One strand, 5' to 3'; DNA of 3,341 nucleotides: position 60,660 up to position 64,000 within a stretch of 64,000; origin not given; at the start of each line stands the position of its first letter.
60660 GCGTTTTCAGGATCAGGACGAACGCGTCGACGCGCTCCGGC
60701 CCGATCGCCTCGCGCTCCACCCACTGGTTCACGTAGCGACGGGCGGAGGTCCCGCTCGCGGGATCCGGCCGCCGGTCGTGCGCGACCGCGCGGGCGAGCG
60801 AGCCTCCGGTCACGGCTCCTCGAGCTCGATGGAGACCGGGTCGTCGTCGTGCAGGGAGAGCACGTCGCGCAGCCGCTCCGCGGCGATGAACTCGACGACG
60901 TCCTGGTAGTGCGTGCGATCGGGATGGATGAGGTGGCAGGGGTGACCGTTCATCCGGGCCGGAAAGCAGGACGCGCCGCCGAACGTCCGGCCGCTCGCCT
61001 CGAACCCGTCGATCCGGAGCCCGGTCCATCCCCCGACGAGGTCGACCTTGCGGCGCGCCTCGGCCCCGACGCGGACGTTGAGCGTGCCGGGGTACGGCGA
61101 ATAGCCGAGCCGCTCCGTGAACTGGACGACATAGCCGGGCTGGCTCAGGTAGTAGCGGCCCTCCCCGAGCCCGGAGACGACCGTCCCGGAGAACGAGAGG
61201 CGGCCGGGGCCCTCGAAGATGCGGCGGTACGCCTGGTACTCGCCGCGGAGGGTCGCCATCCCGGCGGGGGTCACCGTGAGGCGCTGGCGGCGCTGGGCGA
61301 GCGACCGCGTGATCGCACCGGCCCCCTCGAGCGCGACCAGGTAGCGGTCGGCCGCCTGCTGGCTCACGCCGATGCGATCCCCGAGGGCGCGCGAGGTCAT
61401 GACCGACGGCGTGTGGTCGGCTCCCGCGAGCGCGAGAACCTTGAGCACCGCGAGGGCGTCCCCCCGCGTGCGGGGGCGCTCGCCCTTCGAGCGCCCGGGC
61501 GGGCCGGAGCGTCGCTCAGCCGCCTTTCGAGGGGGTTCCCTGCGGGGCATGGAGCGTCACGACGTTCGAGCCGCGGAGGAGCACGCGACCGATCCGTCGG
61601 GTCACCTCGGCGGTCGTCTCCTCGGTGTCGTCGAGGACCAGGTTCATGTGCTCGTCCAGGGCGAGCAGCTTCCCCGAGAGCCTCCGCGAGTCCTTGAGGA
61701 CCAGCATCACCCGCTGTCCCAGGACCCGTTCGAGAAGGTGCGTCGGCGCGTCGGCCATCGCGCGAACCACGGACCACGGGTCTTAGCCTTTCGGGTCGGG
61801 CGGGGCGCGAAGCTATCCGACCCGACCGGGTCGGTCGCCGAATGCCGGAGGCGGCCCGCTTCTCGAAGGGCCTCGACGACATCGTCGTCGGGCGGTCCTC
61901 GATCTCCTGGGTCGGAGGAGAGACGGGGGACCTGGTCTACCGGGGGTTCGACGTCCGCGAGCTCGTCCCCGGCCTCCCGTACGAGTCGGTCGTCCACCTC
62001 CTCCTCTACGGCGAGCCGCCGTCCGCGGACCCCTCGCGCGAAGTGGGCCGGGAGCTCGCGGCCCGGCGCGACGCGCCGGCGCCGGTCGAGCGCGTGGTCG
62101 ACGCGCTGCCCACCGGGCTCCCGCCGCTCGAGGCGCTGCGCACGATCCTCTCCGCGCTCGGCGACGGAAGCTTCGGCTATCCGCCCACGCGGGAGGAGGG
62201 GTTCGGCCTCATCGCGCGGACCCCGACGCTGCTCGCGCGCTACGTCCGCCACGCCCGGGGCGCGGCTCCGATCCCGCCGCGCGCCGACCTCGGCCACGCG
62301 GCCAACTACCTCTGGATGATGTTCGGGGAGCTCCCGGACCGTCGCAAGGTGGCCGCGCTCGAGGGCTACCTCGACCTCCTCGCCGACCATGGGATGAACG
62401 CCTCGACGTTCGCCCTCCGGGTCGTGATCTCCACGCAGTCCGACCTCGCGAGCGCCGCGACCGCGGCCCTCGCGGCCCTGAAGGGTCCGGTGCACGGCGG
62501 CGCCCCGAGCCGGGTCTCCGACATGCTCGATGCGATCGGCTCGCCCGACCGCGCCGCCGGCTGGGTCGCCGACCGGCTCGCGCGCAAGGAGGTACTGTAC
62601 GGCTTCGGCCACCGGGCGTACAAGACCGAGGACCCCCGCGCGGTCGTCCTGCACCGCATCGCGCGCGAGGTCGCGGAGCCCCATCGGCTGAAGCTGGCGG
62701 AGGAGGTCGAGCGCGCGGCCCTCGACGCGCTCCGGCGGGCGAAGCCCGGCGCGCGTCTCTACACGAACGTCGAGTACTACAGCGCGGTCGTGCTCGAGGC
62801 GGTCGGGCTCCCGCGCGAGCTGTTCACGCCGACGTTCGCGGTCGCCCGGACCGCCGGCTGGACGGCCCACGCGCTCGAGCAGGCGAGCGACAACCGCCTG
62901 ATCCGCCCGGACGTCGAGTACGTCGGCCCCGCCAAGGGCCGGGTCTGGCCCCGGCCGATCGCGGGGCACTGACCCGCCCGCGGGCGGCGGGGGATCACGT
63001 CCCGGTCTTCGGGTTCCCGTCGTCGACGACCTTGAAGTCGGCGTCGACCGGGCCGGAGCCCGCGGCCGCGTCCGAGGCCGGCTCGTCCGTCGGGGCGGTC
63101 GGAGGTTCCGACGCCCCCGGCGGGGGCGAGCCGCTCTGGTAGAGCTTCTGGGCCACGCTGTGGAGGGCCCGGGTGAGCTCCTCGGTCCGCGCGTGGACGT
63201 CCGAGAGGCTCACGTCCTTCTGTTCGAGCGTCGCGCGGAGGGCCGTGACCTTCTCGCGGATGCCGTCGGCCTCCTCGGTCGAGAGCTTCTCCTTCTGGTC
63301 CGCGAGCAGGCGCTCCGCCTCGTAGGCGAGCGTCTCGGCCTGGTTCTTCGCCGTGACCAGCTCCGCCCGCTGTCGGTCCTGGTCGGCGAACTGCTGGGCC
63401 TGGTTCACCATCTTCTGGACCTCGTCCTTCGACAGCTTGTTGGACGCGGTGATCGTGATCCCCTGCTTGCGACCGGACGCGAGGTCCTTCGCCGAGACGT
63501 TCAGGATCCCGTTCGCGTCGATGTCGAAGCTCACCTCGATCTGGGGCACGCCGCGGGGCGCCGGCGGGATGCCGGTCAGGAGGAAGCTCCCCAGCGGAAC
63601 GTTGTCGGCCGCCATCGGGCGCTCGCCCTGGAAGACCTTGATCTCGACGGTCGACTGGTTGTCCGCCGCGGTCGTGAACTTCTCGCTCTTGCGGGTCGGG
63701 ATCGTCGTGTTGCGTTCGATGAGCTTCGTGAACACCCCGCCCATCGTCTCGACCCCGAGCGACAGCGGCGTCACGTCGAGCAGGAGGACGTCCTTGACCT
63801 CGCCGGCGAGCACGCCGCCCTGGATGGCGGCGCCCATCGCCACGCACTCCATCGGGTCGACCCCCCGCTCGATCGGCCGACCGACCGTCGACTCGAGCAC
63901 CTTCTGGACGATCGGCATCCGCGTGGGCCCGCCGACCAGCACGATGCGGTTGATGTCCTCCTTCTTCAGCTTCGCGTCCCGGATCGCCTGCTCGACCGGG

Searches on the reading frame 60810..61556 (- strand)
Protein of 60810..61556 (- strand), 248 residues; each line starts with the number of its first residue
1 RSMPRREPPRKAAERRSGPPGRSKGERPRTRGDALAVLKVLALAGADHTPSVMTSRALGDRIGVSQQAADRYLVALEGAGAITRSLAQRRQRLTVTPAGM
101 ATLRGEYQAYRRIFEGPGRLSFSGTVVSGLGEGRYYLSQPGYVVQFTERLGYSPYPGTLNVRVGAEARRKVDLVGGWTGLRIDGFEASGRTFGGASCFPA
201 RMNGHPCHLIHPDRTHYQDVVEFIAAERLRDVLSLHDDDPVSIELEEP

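Call 49: search_protein_families(library=pfam, proteins=[window:60810-61556:-], max_evalue=0.0001)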
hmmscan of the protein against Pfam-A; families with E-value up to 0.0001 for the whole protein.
window:60810-61556:- (248 aa): 1 family
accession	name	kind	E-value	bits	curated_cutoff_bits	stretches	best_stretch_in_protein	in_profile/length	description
PF01982.22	CTP-dep_RFKase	-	7e-39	133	25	1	126-244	1-120/121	Domain of unknown function DUF120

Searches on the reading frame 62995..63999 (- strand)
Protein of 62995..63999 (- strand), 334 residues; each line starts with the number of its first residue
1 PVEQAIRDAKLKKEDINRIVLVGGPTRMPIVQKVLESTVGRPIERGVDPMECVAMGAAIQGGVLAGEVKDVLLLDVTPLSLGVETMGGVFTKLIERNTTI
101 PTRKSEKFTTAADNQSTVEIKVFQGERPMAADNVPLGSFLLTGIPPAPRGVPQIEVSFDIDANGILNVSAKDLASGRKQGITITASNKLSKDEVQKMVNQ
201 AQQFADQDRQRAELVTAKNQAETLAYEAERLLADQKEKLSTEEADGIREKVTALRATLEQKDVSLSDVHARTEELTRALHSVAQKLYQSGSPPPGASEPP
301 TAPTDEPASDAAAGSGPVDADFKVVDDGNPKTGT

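Call 49: search_protein_families(library=pfam, proteins=[window:62995-63999:-], max_evalue=0.0001)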
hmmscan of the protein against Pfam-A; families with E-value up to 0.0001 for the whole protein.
window:62995-63999:- (334 aa): 2 families
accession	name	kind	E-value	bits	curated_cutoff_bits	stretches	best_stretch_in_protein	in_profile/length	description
PF00012.26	HSP70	-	2.5e-102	343.5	20.6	1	1-288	312-599/599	Hsp70 protein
PF02782.22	FGGY_C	-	8.1e-05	22.9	27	0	10-63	144-196/198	FGGY family of carbohydrate kinases, C-terminal domain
